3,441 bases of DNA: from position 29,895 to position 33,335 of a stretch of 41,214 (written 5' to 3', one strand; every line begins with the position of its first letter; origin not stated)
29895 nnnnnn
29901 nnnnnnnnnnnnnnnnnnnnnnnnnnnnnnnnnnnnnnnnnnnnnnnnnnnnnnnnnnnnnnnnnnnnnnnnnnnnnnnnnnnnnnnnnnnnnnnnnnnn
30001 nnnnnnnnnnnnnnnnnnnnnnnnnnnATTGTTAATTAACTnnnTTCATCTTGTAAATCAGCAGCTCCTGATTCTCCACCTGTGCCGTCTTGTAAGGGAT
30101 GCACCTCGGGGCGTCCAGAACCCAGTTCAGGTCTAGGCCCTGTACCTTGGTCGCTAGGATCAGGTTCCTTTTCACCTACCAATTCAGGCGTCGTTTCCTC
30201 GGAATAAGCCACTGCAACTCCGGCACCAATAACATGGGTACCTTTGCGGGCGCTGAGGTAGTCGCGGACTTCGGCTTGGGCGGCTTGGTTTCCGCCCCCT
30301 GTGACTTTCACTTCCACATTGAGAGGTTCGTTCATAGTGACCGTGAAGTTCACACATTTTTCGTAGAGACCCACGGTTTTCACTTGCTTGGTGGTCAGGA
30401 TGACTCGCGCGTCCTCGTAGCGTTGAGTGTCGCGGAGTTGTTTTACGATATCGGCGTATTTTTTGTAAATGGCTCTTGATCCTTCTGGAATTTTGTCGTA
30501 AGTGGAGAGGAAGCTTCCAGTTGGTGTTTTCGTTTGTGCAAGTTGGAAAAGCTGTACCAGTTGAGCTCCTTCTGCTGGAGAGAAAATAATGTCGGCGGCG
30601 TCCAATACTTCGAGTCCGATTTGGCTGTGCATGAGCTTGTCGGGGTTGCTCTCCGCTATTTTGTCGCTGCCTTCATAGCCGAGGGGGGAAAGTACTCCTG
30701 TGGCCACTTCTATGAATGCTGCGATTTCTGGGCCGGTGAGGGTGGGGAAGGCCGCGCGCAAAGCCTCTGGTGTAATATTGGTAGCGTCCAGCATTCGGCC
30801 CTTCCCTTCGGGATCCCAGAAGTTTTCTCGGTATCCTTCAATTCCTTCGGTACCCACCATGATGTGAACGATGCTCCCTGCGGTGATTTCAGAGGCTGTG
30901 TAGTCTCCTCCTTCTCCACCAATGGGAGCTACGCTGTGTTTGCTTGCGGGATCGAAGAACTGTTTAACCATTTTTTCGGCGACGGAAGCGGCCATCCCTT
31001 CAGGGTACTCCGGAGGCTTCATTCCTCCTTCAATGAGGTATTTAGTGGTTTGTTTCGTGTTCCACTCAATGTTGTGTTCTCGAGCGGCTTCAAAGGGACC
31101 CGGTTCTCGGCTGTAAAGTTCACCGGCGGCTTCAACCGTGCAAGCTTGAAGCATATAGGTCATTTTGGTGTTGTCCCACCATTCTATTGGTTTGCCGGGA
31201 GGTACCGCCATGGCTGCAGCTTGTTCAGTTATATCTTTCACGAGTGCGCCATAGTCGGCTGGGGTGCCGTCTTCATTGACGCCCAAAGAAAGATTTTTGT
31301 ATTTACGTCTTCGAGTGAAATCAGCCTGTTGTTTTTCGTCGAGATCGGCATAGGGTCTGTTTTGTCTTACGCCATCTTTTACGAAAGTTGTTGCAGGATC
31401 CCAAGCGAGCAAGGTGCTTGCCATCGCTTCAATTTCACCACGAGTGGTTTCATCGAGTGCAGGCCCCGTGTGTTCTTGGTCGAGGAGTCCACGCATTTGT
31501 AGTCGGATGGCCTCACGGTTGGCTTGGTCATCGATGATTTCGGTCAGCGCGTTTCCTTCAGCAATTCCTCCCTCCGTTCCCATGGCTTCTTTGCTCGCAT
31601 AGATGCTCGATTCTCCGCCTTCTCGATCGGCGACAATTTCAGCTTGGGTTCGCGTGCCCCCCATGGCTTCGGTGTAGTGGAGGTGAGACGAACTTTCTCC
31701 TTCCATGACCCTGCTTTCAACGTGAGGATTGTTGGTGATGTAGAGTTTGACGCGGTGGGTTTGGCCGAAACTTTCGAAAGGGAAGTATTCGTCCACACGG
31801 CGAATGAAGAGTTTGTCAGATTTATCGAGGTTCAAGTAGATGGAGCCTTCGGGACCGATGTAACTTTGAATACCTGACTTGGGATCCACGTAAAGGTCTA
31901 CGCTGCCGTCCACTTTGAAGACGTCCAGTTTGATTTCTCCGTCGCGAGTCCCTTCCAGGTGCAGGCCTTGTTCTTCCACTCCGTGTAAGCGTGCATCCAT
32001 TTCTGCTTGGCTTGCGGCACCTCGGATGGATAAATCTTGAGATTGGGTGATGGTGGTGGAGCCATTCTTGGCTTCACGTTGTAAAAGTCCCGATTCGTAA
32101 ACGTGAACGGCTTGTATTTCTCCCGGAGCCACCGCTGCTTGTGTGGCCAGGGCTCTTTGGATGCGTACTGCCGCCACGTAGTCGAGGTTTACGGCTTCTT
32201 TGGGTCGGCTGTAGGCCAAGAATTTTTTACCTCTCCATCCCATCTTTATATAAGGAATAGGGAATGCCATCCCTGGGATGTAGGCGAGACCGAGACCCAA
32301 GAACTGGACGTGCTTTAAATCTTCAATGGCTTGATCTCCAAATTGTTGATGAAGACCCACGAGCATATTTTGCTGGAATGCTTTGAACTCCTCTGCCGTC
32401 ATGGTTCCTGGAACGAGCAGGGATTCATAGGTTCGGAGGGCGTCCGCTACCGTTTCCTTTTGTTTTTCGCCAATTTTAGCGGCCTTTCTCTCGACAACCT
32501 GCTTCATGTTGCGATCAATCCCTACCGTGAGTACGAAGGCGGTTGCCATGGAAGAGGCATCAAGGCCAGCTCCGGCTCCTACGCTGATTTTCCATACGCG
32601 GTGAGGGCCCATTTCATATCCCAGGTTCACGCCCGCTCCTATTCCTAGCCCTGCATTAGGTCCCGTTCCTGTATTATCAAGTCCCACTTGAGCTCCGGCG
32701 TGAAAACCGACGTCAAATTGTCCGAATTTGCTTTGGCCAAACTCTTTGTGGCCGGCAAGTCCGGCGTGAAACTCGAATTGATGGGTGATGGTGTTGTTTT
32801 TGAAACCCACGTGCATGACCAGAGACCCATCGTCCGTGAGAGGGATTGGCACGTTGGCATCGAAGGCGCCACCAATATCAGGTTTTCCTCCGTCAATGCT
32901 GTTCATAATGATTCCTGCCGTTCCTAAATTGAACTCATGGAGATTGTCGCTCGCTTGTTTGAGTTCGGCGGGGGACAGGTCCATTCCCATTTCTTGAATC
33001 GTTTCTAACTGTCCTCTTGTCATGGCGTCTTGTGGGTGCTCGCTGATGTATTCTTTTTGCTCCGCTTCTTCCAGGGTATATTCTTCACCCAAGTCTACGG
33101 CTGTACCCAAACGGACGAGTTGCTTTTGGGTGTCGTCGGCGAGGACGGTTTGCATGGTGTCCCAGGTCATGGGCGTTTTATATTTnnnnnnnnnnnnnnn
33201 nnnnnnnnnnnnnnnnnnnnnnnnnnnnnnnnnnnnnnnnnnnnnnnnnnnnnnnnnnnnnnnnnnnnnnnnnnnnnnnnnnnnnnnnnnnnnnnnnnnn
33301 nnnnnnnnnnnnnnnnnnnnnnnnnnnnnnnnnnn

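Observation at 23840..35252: Tightly coupled cassette: orphan 1736-aa giant protein, 50-aa lipoprotein, secreted 1685-aa Cys-rich giant protein, then holA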

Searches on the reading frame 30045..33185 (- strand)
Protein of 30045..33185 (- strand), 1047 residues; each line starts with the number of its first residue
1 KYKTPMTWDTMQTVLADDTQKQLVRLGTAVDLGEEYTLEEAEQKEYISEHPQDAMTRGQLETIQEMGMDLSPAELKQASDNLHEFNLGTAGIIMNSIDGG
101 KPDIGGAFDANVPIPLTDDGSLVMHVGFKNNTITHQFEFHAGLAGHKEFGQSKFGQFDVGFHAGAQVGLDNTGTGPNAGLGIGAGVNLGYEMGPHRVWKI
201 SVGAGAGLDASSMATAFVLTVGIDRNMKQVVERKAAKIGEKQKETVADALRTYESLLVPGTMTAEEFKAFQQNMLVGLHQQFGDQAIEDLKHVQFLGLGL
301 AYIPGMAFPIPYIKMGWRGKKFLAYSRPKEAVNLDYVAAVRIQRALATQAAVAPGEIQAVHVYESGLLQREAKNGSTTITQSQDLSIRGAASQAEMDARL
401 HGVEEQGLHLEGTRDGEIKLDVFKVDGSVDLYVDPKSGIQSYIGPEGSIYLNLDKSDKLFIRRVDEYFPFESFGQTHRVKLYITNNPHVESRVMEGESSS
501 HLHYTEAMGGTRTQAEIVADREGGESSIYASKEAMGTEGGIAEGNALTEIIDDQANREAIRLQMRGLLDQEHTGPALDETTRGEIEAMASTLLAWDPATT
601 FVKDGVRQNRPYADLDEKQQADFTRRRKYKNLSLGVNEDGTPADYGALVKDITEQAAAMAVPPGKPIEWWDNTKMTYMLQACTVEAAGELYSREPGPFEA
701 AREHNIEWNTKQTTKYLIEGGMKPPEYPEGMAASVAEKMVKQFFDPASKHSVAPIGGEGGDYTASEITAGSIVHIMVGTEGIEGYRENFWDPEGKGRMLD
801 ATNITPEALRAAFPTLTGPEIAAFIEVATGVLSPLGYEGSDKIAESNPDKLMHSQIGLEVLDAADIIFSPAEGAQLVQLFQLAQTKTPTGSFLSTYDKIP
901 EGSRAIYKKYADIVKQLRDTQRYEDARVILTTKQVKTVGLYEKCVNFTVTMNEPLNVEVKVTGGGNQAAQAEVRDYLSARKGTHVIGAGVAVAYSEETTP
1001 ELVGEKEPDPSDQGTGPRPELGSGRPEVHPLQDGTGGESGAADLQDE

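Call 68: search_protein_representatives(protein=window:30045-33185:-)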
Query: 1047 residues. Proteins with E-value up to 0.001 (for the whole library): 44; up to 1e-10: 34; up to 1e-30: 21. The best 44 are listed.
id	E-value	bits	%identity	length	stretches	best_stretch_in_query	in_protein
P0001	0.0e+00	2367.2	100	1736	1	1-1047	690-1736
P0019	1.8e-167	575.8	41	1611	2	6-597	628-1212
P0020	8.2e-91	322.1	34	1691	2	20-598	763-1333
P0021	6.0e-84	299.3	34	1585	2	18-568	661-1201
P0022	3.5e-81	290.2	32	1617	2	37-594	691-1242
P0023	2.3e-80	287.5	34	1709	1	17-1021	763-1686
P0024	1.3e-77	278.4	30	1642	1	8-1037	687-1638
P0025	1.6e-77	278.1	32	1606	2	13-567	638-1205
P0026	1.7e-76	274.7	31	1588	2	18-593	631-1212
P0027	2.3e-75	270.9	33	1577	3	37-558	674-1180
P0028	5.0e-67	243.3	32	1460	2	17-595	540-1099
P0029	3.1e-62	227.5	35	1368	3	4-378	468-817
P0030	8.3e-60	219.4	31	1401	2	29-549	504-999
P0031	1.0e-59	219.1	33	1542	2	173-597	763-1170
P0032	4.5e-59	217.0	31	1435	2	21-599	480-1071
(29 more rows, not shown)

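Call 83: predict_structure(alignment_id=A5)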
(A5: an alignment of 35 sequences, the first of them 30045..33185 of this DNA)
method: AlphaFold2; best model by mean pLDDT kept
length: 1047 residues; sequences in the alignment: 35
mean_pLDDT: 77.9   pTM: 0.53
mean pLDDT of the five models: 77.9, 77.3, 74.4, 73.3, 72.7
residues with pLDDT >= 90: 270; 70-90: 509; 50-70: 170; < 50: 98
segments of 3 or more residues with pLDDT < 50: 1-7, 55-60, 79-85, 173-175, 353-355, 389-391, 543-549, 997-1047
pLDDT, mean of each block of 10 residues (from residue 1): 43 67 72 82 80 50 51 52 55 67 77 70 82 72 84 77 83 57 88 85 85 75 89 89 85 75 75 81 87 90 79 88 75 86 82 57 88 90 61 56 79 77 90 91 89 78 89 84 90 89 85 90 81 80 51 76 90 76 90 76 71 88 89 89 88 85 71 92 79 61 87 93 93 96 74 53 84 88 88 78 95 95 92 67 73 93 91 94 86 89 94 91 89 93 90 89 68 84 82 58 32 34 35 30 30
secondary structure, 60 per line:
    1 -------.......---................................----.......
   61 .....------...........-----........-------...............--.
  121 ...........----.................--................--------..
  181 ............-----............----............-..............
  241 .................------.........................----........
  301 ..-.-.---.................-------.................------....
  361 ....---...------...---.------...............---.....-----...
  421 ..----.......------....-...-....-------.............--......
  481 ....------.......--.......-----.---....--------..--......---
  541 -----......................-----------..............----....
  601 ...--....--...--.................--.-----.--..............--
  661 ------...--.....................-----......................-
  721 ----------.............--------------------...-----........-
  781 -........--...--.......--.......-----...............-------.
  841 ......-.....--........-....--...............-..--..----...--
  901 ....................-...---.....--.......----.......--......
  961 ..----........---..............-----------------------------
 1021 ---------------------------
elements in order (helices of 4 or more, strands of 3 or more residues): H8-14 H18-49 H54-65 H72-82 E88-95 E103-117 E120-131 E136-152 E155-170 E179-192 E198-209 E214-225 H227-257 H264-288 E293-302 E310-326 H334-350 E357-364 E368-370 E377-379 H390-404 E408-412 E418-422 E427-433 E440-443 E449-452 E460-472 E475-484 H491-497 E500-506 E516-519 H532-537 H546-567 H579-592 E600-603 E606-609 H617-633 H645-658 H672-692 H698-719 H731-743 E764-766 E772-779 E782-789 E797-803 H806-812 H818-832 H840-846 H848-852 H855-862 H864-867 H870-884 H901-920 E922-924 E928-932 E935-941 E946-952 E955-962 E967-974 E978-991
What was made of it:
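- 32208..32924 (-): A residues 777-1015. Predicted beta-barrel like those of outer-membrane proteins: 8 long meander strands, a charged helical hairpin (916-977) and 2 more strands. One strand face is hydrophobic and aromatic, the other Gly-rich and polar. AF2 model (call 83; pLDDT about 70-90 in this region).
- On Outer-membrane beta-barrel superfamily (Pfam MBB clan): AF2 secondary structure shows 10 strands of 8-17 residues with turns of 2-5 residues on the side of the termini (call 83).
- AF2 model with mean pLDDT 77.9, showing 10 long meander strands (call 83). Mostly helical outside the barrel (call 83).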

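Call 85: fold_search(model_id=the predicted structure, library=pdb)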
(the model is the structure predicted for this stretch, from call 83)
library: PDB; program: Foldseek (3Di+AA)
matches with E <= 10: 434; with E <= 0.001: 0
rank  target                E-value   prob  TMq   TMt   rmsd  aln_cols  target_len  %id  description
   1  6sln_A                1.2e-01  0.85  0.09  0.10  21.5       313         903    9  Structure of the RagAB peptide transporter (released 2020-05-20)
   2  1k24                  1.4e-01  0.90  0.09  0.29  14.6       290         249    6  Crystal Structure of the OpcA Outer Membrane Adhesin/Invasin from Neisseria meningitidis (released 2002-03-27)
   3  3m8b                  1.5e-01  0.90  0.10  0.18  18.1       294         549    7  Crystal structure of spin-labeled BtuB V10R1 in the apo state (released 2010-09-15)
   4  6sli_B                1.7e-01  0.54  0.08  0.09  21.9       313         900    8  Structure of the RagAB peptide transporter (released 2020-05-20)
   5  8uzl_C                2.0e-01  1.00  0.08  0.48   4.4       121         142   14  Designed Transmembrane beta-barrel- TMB10_163 (released 2024-07-17)
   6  4foz                  2.0e-01  0.96  0.11  0.26  24.5       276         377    7  Crystal Structure of OccD1 (OprD) Y282R/D307H (released 2013-03-13)
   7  6slj_A                2.1e-01  0.60  0.08  0.09  22.1       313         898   10  Structure of the RagAB peptide transporter (released 2020-05-20)
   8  5fp2_A                2.5e-01  0.94  0.11  0.20  11.8       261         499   12  Crystal structure of the siderophore receptor PirA from Pseudomonas aeruginosa (released 2015-12-09)
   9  3rgn                  2.9e-01  0.77  0.10  0.17  19.2       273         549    9  Crystal structure of spin-labeled BtuB W371R1 (released 2011-10-26)
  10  5g26                  3.1e-01  0.93  0.09  0.29  11.3       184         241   14  Unveiling the Mechanism Behind the in-meso Crystallization of Membrane Proteins (released 2017-02-15)
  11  4e1s                  3.2e-01  0.92  0.09  0.30  11.0       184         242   14  X-ray crystal structure of the transmembrane beta-domain from intimin from EHEC strain O157:H7 (released 2012-06-13)
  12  6sln_B                3.2e-01  0.54  0.08  0.10  21.5       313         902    9  Structure of the RagAB peptide transporter (released 2020-05-20)
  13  4frx_A                3.5e-01  0.97  0.12  0.27   8.1       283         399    8  Crystal Structure of Pseudomonas aeruginosa OccK8 (OprE) (released 2013-07-24)
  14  3rgm                  3.6e-01  0.75  0.10  0.18  18.1       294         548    7  Crystal structure of spin-labeled BtuB T156R1 (released 2011-10-26)
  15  2hdf                  3.8e-01  0.89  0.11  0.18  15.1       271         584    8  Crystal structure of the Colicin I receptor Cir from E.coli (released 2007-05-08)
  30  4e1t                  6.4e-01  0.87  0.09  0.31   9.2       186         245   12  X-ray crystal structure of the transmembrane beta-domain from invasin from Yersinia pseudotuberculosis (released 2012-06-13)
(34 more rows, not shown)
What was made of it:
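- Closest known: Inverse autotransporters. Same: The intimin and invasin beta-domains and FhaC are among the weak structural neighbours of the A barrel (call 85).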

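Call 90: fold_search(model_id=the predicted structure, library=viral)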
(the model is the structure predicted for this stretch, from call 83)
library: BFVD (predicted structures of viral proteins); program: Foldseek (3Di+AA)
matches with E <= 10: 190; with E <= 0.001: 0
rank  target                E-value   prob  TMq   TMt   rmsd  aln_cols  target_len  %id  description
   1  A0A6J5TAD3            2.7e-02  1.00  0.11  0.46   5.1       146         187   11  Porin domain-containing protein [uncultured Caudovirales phage]
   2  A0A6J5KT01            1.5e-01  0.99  0.10  0.42  10.7       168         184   10  Uncharacterized protein [uncultured Caudovirales phage]
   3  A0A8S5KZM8            1.7e-01  0.28  0.07  0.12  26.6       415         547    8  Maturation protein [ssRNA phage SRR7976324_1]
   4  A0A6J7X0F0            1.8e-01  1.00  0.10  0.40   5.7       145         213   10  Uncharacterized protein [uncultured Caudovirales phage]
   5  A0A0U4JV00            2.7e-01  0.87  0.07  0.34  12.7       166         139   15  (no name in the UniProt tables at hand)
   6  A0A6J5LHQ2            2.8e-01  0.99  0.10  0.45   7.1       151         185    7  Uncharacterized protein [uncultured Caudovirales phage]
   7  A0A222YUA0            3.6e-01  0.75  0.07  0.31   8.7       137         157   18  (no name in the UniProt tables at hand)
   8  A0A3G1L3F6            4.1e-01  0.95  0.08  0.37   7.3       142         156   19  Outer membrane protein beta-barrel domain-containing protein [Synechococcus phage S-CBWM1]
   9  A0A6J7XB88            4.3e-01  0.87  0.09  0.39  10.8       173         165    8  Outer membrane protein beta-barrel domain-containing protein [uncultured Caudovirales phage]
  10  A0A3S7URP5            4.7e-01  0.98  0.08  0.50   5.8       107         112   12  (no name in the UniProt tables at hand)
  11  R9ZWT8                4.7e-01  0.85  0.09  0.23  10.1       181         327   11  Outer-membrane protein OmpA domain containing protein [Cellulophaga phage phi17:2]
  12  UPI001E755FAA         4.7e-01  0.69  0.07  0.32   8.9       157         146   11  (no name look-up for this kind of identifier)
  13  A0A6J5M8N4            6.1e-01  0.99  0.09  0.43   6.7       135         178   10  Outer membrane protein beta-barrel [uncultured Caudovirales phage]
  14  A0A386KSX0            6.1e-01  0.63  0.07  0.08  17.9       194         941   10  Host specificity protein J [Caulobacter phage Kronos]
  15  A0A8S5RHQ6            6.6e-01  0.75  0.10  0.24  12.0       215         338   12  OmpA-like domain-containing protein [virus sp. ctML55]
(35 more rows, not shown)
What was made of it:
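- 32208..32924 (-): Foldseek top hits in PDB and BFVD are almost all OM barrels or porin-domain proteins, with non-significant E-values (calls 85, 90).
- On Outer-membrane beta-barrel superfamily (Pfam MBB clan): Foldseek neighbours are OM barrels, with TMt up to 0.5 but E of at least 0.027 (calls 85, 90).
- Top structural neighbours in two independent libraries are OM barrels or porin-domain proteins, with TMt up to 0.48-0.50 (calls 85, 90).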

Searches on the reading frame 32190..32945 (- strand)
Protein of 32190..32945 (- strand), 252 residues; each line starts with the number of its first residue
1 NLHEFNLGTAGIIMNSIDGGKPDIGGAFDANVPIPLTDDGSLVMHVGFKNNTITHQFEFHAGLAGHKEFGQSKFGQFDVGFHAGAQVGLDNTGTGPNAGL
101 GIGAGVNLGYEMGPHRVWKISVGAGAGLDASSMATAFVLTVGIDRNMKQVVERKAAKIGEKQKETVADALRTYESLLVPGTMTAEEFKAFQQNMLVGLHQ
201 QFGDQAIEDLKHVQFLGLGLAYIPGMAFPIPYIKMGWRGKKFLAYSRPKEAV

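Call 104: search_solved_structures(query=A6, max_evalue=10)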
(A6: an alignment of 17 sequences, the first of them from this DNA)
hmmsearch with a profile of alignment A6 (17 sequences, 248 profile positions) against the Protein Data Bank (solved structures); distinct sequences matched with E-value up to 10: 16.
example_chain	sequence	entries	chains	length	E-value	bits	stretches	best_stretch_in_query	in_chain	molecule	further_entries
9v39_A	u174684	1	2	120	0.15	14.6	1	160-210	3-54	De novo designed serotonin binder SROb2_30, chain A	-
8q7z_BD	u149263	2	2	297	0.25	14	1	153-204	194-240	Large ribosomal subunit protein uL18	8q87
1k24_A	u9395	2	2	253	0.37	13.4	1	23-108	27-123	outer membrane protein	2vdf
1wgs_A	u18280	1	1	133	0.39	13.3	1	131-179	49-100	MYST histone acetyltransferase 1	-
3j79_R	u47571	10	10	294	0.44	13.1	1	169-203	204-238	60S ribosomal protein uL18 | 60S ribosomal protein L5, putative | 60S ribosomal protein L5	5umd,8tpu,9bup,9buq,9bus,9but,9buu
3jbn_AR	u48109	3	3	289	0.47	13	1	169-203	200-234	60S ribosomal protein uL18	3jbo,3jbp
2xrh_A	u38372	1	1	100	0.8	12.3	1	165-205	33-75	PROTEIN HP0721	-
5los_A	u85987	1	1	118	0.92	12.1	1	130-199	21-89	PIIN_05872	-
1cza_N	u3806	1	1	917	0.96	12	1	149-203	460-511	HEXOKINASE TYPE I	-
1dgk_N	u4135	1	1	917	0.96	12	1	149-203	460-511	HEXOKINASE TYPE I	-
4foi_A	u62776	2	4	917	0.97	12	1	149-203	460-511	Hexokinase-1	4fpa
4f9o_A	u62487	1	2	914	0.97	12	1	149-203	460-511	Hexokinase-1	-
1hkc_A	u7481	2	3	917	0.97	12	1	149-203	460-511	D-GLUCOSE 6-PHOSPHOTRANSFERASE | PROTEIN (HEXOKINASE)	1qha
1hkb_A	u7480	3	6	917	0.97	12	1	149-203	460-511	D-GLUCOSE 6-PHOSPHOTRANSFERASE | Hexokinase-1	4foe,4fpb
5h79_D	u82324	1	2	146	5.5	9.5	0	156-189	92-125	Immunoglobulin G-binding protein A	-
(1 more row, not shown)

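Call 105: search_protein_families(library=pfam, alignment_id=A6, max_evalue=1)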
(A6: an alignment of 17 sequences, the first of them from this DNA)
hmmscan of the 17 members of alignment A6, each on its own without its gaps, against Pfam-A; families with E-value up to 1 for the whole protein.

A. member 1, seq(252 aa): 1 family
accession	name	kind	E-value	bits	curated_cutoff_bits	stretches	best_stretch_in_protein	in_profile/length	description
PF12099.14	DUF3575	-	0.037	13.8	21.1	1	74-132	91-143/177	Protein of unknown function (DUF3575)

B. families by the number of members that match (of 17 scanned): 17 families
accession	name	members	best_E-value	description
PF13505.12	OMP_b-brl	3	0.0066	Outer membrane protein beta-barrel domain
PF10895.14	DUF2715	1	0.00017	Domain of unknown function (DUF2715)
PF01988.24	VIT1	1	0.016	VIT family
PF13801.11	Metal_resist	1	0.034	Heavy-metal resistance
PF12099.14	DUF3575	1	0.037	Protein of unknown function (DUF3575)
PF20647.2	DUF6808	1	0.037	Domain of unknown function (DUF6808)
PF01984.25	dsDNA_bind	1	0.04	Double-stranded DNA-binding domain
PF14747.11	DUF4473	1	0.049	Domain of unknown function (DUF4473)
PF23119.1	CTE_TERT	1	0.079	Telomerase reverse transcriptase, CTE domain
PF08397.16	IMD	1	0.1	IRSp53/MIM homology domain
PF08831.15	MHCassoc_trimer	1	0.17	Class II MHC-associated invariant chain trimerisation domain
PF05542.16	DUF760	1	0.19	Protein of unknown function (DUF760)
PF13368.11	Toprim_C_rpt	1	0.22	Topoisomerase C-terminal repeat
PF10193.14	Telomere_reg-2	1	0.22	Telomere length regulation protein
PF23951.1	DUF7282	1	0.22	Domain of unknown function (DUF7282)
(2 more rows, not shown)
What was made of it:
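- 32208..32924 (-): Sub-threshold Pfam OMP hits (call 105).
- On Outer-membrane beta-barrel superfamily (Pfam MBB clan): OpcA in the PDB profile search scores E = 0.37 (calls 104, 105).
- The sub-threshold Pfam hits are OMP families (call 105). OMP families recur among the weak sequence hits (call 105).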
